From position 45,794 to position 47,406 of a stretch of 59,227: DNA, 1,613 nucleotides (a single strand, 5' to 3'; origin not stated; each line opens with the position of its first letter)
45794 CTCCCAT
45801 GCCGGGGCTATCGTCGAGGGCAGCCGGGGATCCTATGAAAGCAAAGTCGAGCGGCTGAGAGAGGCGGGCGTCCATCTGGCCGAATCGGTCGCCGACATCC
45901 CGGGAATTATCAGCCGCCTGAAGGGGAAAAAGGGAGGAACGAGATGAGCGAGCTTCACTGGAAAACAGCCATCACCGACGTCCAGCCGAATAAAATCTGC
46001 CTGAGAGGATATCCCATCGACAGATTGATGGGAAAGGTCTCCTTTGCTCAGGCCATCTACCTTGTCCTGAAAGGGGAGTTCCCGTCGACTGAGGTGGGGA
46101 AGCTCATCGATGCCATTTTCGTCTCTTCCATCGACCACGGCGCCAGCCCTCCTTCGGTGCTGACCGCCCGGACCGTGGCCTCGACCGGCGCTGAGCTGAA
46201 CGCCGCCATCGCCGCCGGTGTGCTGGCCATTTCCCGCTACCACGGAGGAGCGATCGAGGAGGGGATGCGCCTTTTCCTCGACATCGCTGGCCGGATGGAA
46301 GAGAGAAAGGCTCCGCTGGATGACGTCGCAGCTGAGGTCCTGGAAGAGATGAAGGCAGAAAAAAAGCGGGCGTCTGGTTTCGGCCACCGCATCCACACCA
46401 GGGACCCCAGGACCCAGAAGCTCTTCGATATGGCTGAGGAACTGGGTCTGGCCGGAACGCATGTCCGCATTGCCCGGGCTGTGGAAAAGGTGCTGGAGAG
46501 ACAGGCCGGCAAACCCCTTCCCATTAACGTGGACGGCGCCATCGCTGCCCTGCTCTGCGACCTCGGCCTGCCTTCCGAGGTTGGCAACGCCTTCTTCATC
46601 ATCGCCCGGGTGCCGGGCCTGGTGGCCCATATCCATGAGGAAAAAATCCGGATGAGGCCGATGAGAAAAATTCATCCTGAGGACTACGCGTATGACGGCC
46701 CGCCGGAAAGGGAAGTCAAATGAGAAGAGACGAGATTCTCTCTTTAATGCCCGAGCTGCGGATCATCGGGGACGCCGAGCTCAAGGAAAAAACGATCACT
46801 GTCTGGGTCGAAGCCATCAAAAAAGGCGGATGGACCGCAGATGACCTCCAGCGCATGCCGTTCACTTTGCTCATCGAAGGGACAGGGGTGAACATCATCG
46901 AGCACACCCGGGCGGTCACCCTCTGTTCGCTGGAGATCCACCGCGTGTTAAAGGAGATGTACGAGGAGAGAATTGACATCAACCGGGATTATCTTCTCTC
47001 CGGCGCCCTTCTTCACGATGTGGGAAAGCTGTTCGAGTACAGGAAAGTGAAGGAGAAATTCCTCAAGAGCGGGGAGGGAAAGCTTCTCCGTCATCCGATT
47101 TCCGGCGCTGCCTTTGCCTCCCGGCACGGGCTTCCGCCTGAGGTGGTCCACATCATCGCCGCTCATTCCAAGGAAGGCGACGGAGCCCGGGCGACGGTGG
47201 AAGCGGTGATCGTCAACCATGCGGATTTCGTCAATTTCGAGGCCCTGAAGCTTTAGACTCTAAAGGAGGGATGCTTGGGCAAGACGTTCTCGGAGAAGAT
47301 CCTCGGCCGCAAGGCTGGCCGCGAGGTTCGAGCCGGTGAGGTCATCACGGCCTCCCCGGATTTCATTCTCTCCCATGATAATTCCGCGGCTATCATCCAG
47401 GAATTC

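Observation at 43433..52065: Translationally coupled nine-gene cluster: two-step citrate-cleavage-like enzymes + two split aconitase-family dehydratases + ICDH-family dehydrogenase + HD hydrolase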

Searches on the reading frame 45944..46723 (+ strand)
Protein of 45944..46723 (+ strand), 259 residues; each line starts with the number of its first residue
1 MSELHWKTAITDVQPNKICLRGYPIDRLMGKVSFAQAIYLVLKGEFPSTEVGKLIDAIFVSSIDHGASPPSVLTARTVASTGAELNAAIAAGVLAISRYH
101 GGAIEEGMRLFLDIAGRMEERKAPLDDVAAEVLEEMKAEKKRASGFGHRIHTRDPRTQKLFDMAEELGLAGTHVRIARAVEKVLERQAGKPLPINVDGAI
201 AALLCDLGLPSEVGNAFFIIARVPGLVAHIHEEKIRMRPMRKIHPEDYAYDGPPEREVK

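Call 3: search_protein_families(library=pfam, proteins=[window:45944-46723:+])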
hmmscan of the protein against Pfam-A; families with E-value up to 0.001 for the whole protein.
window:45944-46723:+ (259 aa): 1 family
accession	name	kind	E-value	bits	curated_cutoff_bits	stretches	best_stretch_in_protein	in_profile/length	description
PF00285.26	Citrate_synt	-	8.9e-43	147.1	27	2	48-237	163-351/357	Citrate synthase, C-terminal domain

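Call 4: search_protein_families(library=ncbifam, proteins=[window:45944-46723:+])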
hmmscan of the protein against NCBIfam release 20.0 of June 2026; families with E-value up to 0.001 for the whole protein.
window:45944-46723:+ (259 aa): 21 families
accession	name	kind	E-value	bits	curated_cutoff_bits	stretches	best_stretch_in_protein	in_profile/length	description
NF004869.0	PRK06224.1-6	subfamily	1.1e-84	283.8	212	1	5-258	4-256/263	citryl-CoA lyase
NF004866.0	PRK06224.1-3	subfamily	3.8e-82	275.5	245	1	3-258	16-269/275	citryl-CoA lyase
NF004864.0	PRK06224.1-1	equivalog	1.2e-72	244.2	261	1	4-258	15-275/278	citryl-CoA lyase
NF004868.0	PRK06224.1-5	subfamily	1.6e-59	201.1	193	1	6-234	6-236/260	citryl-CoA lyase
NF004867.0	PRK06224.1-4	equivalog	1.9e-36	125.5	409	1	26-234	29-234/261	citryl-CoA lyase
NF004865.0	PRK06224.1-2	equivalog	4.7e-31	108.3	323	1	8-253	9-262/265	citryl-CoA lyase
NF009005.0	PRK12350.1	subfamily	1.6e-30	106.6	332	1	52-256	158-353/366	citrate synthase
TIGR01800.1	cit_synth_II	subfamily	2.1e-27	95.9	421.3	1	42-257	157-361/368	2-methylcitrate synthase/citrate synthase II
NF041301.1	Cit_synth_Halo_CitZ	equivalog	7.1e-25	87.8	550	1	45-241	170-360/379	citrate synthase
NF004126.0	PRK05614.1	equivalog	2.8e-23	82.1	505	1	53-258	220-424/430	citrate synthase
NF010636.0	PRK14033.1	equivalog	1.1e-22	80.5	479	2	71-258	195-372/376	bifunctional 2-methylcitrate synthase/citrate synthase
NF010639.0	PRK14036.1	equivalog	2.7e-21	75.7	502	1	52-234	174-352/379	citrate synthase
NF041157.1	Cit_synThplmales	equivalog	3.5e-21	75.7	590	1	54-257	172-369/377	citrate synthase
NF010638.0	PRK14035.1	equivalog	5.6e-20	71.5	572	1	42-241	161-353/372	citrate synthase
NF009006.1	PRK12351.1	equivalog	8.1e-20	70.5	550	1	71-241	193-357/376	bifunctional 2-methylcitrate synthase/citrate synthase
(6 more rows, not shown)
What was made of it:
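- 45944..46723 (+): Short citrate-synthase-family protein of the citryl-CoA lyase family. NF004869, 284 bits, above the cut-off of 212 (call 4).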

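Call 18: search_solved_structures(query=window:45944-46723:+, max_evalue=0.00001, show_alignments=1)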
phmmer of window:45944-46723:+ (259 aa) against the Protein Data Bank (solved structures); distinct sequences matched with E-value up to 0.00001: 57.
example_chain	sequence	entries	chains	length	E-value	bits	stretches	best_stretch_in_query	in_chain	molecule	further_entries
6hxp_A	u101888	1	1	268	2.9e-61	210.4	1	4-258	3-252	Citryl-CoA lyase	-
1iom_A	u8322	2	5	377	7e-19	71.6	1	34-233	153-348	CITRATE SYNTHASE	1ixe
1aj8_A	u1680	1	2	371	9.2e-19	71.2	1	31-236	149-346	CITRATE SYNTHASE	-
8qzp_A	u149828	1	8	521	9.9e-19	71.1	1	46-233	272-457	Citrate synthase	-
1a59_A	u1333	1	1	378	2.8e-18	69.7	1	44-258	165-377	CITRATE SYNTHASE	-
9x0i_A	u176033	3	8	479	1.2e-17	67.6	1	46-233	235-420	Citrate synthase 3, peroxisomal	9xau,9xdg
1vgm_A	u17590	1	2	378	1.5e-17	67.3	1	33-259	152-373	378aa long hypothetical citrate synthase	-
1vgp_A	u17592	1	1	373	1.9e-17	67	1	28-233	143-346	373aa long hypothetical citrate synthase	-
8gmf_A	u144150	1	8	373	3.3e-17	66.1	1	27-245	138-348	citrate synthase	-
8gi7_A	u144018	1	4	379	7.1e-17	65.1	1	44-245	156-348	citrate synthase (unknown stereospecificity)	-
6zu0_A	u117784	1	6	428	7.3e-17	65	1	50-232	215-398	Citrate synthase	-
8glb_A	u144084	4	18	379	7.5e-17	65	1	47-245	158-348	citrate synthase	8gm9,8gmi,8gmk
8gll_A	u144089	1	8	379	7.6e-17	65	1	47-245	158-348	citrate synthase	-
6wgy_A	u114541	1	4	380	7.6e-17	65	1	47-245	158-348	Putative citrate synthase 2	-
8giw_A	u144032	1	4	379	9.4e-17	64.7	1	47-245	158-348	citrate synthase (unknown stereospecificity)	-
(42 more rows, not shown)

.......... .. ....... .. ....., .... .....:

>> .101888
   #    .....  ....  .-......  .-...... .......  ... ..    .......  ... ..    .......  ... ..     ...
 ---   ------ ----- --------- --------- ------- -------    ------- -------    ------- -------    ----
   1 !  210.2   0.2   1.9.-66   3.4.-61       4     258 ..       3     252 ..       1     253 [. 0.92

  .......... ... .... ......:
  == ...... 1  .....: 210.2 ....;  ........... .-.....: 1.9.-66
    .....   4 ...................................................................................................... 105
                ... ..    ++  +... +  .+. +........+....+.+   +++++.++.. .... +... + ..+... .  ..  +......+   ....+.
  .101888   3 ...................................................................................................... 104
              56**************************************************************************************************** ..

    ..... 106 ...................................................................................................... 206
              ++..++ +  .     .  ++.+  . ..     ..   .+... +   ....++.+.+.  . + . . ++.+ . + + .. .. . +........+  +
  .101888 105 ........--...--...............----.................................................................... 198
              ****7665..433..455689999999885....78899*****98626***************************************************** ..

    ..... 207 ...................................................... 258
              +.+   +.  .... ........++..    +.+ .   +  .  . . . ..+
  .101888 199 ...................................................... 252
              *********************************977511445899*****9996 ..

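Call 23: find_related_loci(query=A1, collection=genome_contigs, flank=10000)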
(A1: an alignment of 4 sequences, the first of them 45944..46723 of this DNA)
Query A1 (259 aa) in genome_contigs; peptide patterns used: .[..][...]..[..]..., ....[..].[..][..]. (x = any residue, [..] = any of these).
314 stretches matched a pattern; 243 encode a relative of the query (tblastn E <= 1e-3); the best 80 are kept; 80 distinct loci.
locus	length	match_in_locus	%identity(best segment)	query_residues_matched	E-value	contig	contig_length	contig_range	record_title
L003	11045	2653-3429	78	1-259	5e-140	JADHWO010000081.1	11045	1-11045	MAG: Candidatus Aminicenantes bacterium isolate BS750m-G29 BS-750m-C10955, whole genome shotgun sequence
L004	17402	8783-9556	80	1-258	2e-139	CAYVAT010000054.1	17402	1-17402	MAG TPA_asm: uncultured Eubacteriales bacterium isolate binchicken_co178_256 genome assembly, contig: NODE_4174_length_1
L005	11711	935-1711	80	1-259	2e-139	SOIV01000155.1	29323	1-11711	MAG: Candidatus Aminicenantes bacterium isolate E29_bin47 NODE_194_length_29323_cov_86.138513, whole genome shotgun sequ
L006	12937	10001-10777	80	1-259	6e-139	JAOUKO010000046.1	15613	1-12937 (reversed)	MAG: Candidatus Aminicenantes bacterium isolate 8_1_Jan_SF_Bin49 8_1_Jan_SF_Bin49_scaffold_1700_c1, whole genome shotgun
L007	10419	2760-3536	79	1-259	7e-138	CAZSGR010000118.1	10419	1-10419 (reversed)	MAG TPA_asm: uncultured Eubacteriales bacterium isolate SRP068000_co2_13 genome assembly, contig: NODE_7211_length_10419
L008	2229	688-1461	79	1-258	7e-147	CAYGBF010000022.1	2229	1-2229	MAG TPA_asm: uncultured Eubacteriales bacterium isolate ERP108616_co1_39 genome assembly, contig: k119_1151731, whole ge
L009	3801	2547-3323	79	1-259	3e-141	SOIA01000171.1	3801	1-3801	MAG: Candidatus Aminicenantes bacterium isolate E29_bin11 NODE_15489_length_3801_cov_13.507208, whole genome shotgun seq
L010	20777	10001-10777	77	1-259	2e-137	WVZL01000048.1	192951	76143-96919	MAG: Candidatus Aminicenantes bacterium isolate CS4-C018 C_merged_R1_(paired)_contig_390, whole genome shotgun sequence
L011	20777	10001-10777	78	1-259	4e-137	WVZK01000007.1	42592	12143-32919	MAG: Candidatus Aminicenantes bacterium isolate CS4-C017 C_merged_R1_(paired)_contig_49447, whole genome shotgun sequenc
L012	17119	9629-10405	78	1-259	9e-137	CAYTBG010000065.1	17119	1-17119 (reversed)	MAG TPA_asm: uncultured Eubacteriales bacterium isolate SRP068000_co2_7 genome assembly, contig: NODE_2795_length_17119_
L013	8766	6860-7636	79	1-259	4e-136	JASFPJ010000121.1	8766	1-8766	MAG: Candidatus Aminicenantes bacterium isolate D0819M58metaG_Bin_295 D0819M58metaG_FD_scaffold_878_c1, whole genome sho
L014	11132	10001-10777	78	1-259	7e-136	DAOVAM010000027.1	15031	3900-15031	MAG TPA_asm: Candidatus Aminicenantes bacterium isolate CSMAG_979 CSMAG_979_k141_1832139_length_15031_cov_10.0000, whole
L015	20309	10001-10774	75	1-258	2e-135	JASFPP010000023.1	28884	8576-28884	MAG: Candidatus Aminicenantes bacterium isolate D0819M58metaG_sub_Bin_184 D0819M58metaG_FD_scaffold_74_c1, whole genome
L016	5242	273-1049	79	1-259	6e-136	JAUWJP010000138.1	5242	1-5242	MAG: Candidatus Aminicenantes bacterium isolate CSMAG_2323 CSMAG_2323_k127_3847197_length_5242_cov_63.2768, whole genome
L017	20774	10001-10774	79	1-258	1e-134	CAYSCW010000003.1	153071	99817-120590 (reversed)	MAG TPA_asm: uncultured Eubacteriales bacterium isolate binchicken_co34_437 genome assembly, contig: NODE_40_length_1530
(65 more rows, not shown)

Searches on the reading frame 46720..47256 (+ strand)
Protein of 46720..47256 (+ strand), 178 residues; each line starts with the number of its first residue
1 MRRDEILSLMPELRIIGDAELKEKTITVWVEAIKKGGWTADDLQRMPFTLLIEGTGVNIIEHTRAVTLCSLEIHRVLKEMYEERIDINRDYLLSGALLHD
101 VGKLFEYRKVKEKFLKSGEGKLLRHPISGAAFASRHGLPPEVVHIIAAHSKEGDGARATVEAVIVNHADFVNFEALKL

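Call 3: search_protein_families(library=pfam, proteins=[window:46720-47256:+])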
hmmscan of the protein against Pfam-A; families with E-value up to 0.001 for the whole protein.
window:46720-47256:+ (178 aa): 1 family
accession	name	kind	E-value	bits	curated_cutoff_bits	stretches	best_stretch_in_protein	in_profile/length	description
PF01966.28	HD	-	6.2e-15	56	22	1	60-169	2-111/116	HD domain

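Call 4: search_protein_families(library=ncbifam, proteins=[window:46720-47256:+])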
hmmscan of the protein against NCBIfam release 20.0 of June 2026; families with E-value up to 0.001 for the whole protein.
window:46720-47256:+ (178 aa): 6 families
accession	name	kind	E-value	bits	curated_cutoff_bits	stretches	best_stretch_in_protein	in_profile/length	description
TIGR00277.1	HDIG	domain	3.5e-12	46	27.6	1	58-150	4-82/84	HDIG domain-containing metalloprotein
NF045665.1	NTPtran_DVU1551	equivalog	1.9e-06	27.1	315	1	57-152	216-290/359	DVU_1551 family NTP transferase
TIGR00295.1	TIGR00295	hypoth_equivalog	3.2e-05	23.7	172.35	1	57-153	12-91/164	TIGR00295 family protein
TIGR03319.1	RNase_Y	equivalog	0.00012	20.8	454.35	1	70-171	334-420/514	ribonuclease Y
TIGR03276.1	Phn-HD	hypoth_equivalog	0.00061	19.4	214.6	1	90-150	44-99/179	phosphonate degradation HD-domain oxygenase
TIGR01596.1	cas3_HD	equivalog_domain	0.00064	19.8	43.45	1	61-165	3-98/178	CRISPR-associated endonuclease Cas3''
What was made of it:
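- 46720..47256 (+): HD (HDIG) metal-dependent hydrolase-fold protein; role unknown. Pfam HD and TIGR00277 hits (calls 3, 4).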

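Call 37: search_solved_structures(query=window:46720-47256:+, max_evalue=0.01, show_alignments=2)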
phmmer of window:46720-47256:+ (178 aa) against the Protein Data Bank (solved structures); distinct sequences matched with E-value up to 0.01: 0.
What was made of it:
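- Tried and rejected: Sequence search of the PDB gave nothing (call 37).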

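Call 79: find_homologous_proteins(query=window:46720-47256:+, max_evalue=0.00001)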
Query window:46720-47256:+ (178 aa): 1575 proteins with E <= 0.00001 among 1637 candidates; the best 120 are listed.
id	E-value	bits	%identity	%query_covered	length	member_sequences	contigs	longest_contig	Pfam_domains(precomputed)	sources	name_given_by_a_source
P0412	1.6e-111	388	100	100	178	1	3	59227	PF01966.29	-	-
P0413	8.4e-90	317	81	99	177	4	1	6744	PF01966.29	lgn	-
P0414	9.9e-85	301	79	99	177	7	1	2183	PF01966.29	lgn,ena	-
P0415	1.1e-84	300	76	99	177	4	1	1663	PF01966.29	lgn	-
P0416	5.9e-83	295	76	99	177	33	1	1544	PF01966.29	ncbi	-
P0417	1.9e-82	293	75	99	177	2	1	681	PF01966.29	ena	-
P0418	2.9e-82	293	76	99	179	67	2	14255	PF01966.29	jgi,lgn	jgi:putative nucleotidyltransferase with HDIG domain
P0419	3.1e-82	292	74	99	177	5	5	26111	PF01966.29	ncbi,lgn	ncbi:MAG: HD domain-containing protein [Candidatus Aminicenantaceae bacterium]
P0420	7.0e-82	291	74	99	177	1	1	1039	PF01966.29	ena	-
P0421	1.3e-81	290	73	99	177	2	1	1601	PF01966.29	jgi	-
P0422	1.7e-81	290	75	99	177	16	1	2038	PF01966.29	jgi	jgi:putative nucleotidyltransferase with HDIG domain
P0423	3.1e-81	289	74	99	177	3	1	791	PF01966.29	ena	-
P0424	5.5e-81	288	73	99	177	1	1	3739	PF01966.29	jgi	jgi:putative nucleotidyltransferase with HDIG domain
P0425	7.4e-81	288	73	99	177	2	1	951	PF01966.29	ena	-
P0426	7.7e-81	288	76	99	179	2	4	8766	PF01966.29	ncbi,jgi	ncbi:MAG: HD domain-containing protein [Candidatus Aminicenantes bacterium]|jgi:putative nucleotidyl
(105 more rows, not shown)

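Call 86: predict_structure(alignment_id=A3)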
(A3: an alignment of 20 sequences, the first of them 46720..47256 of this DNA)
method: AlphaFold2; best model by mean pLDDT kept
length: 178 residues; sequences in the alignment: 20
mean_pLDDT: 88.2   pTM: 0.87
mean pLDDT of the five models: 88.2, 88.2, 87.4, 87.3, 84.9
residues with pLDDT >= 90: 117; 70-90: 39; 50-70: 21; < 50: 1
segments of 3 or more residues with pLDDT < 50: none
pLDDT, mean of each block of 10 residues (from residue 1): 90 97 98 94 91 81 95 95 93 97 91 81 78 95 90 68 89 58
secondary structure, 60 per line:
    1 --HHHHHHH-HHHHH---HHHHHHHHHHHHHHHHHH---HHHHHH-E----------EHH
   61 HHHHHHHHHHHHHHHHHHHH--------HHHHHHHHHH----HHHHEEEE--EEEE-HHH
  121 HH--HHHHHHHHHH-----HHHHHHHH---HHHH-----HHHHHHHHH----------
elements in order: H3-9 H11-15 H19-36 H40-45 H59-80 H89-98 H103-106 E107-110 E113-116 H118-122 H125-134 H140-147 H151-154 H160-168

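Call 89: fold_search(model_id=the predicted structure, library=pdb)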
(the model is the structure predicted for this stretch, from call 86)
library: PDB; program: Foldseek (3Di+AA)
matches with E <= 10: 146; with E <= 0.001: 1
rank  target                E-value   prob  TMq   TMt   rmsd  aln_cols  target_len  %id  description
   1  9h3f_A                4.0e-05  1.00  0.62  0.54   5.2       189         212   19  Cryo-EM structure of YhaM (released 2025-08-06)
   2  1xx7_A                4.2e-02  1.00  0.49  0.50   5.1       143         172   22  Conserved hypothetical protein from Pyrococcus furiosus Pfu-403030-001 (released 2004-12-28)
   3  1xx7_F                5.7e-02  1.00  0.48  0.51   5.2       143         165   22  Conserved hypothetical protein from Pyrococcus furiosus Pfu-403030-001 (released 2004-12-28)
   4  3tmb_B                6.6e-02  0.99  0.51  0.31  11.0       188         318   21  Bd1817, a HDG"Y"P protein from Bdellovibrio bacteriovorus (released 2011-10-19)
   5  1xx7_D                8.0e-02  1.00  0.50  0.54   5.0       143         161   22  Conserved hypothetical protein from Pyrococcus furiosus Pfu-403030-001 (released 2004-12-28)
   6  3tmd                  8.0e-02  0.97  0.46  0.29  10.5       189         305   21  Bd1817, a HDG"Y"P protein from Bdellovibrio bacteriovorus (released 2011-10-19)
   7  4s1c_A                9.8e-02  0.96  0.39  0.34   7.4       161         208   16  Crystal Structure of L. monocytogenes phosphodiesterase PgpH HD domain (released 2015-02-11)
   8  3tm8_B                1.1e-01  0.97  0.47  0.30  11.0       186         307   22  Bd1817, a HDG"Y"P protein from Bdellovibrio bacteriovorus (released 2011-10-19)
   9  3mzo_B                1.2e-01  0.95  0.41  0.36   8.0       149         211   21  Crystal structure of a HD-domain phosphohydrolase (lin2634) from LISTERIA INNOCUA at 1.98 A resolution (released 2010-05-26)
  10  1xx7_E                1.3e-01  1.00  0.49  0.52   5.1       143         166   24  Conserved hypothetical protein from Pyrococcus furiosus Pfu-403030-001 (released 2004-12-28)
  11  5tk7                  1.8e-01  0.87  0.37  0.35   7.7       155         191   20  Structure of the HD-domain phosphohydrolase OxsA with Oxetanocin-A triphosphate bound (released 2016-11-16)
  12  8ie2_F                1.9e-01  0.97  0.48  0.15  11.2       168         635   15  Crystal structure of Lactiplantibacillus plantarum GlyRS (released 2023-06-07)
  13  4mlm_A                1.9e-01  0.97  0.47  0.45   5.3       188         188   14  Crystal Structure of PhnZ from uncultured bacterium HF130_AEPn_1 (released 2014-04-16)
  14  8jgx_B                2.1e-01  0.98  0.43  0.17   5.2       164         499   13  Crystal structure of Acinetobacter baumannii exopolyphosphatase (released 2024-05-15)
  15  3tmc_A                2.5e-01  0.91  0.47  0.29  11.1       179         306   22  Bd1817, a HDG"Y"P protein from Bdellovibrio bacteriovorus (released 2011-10-19)
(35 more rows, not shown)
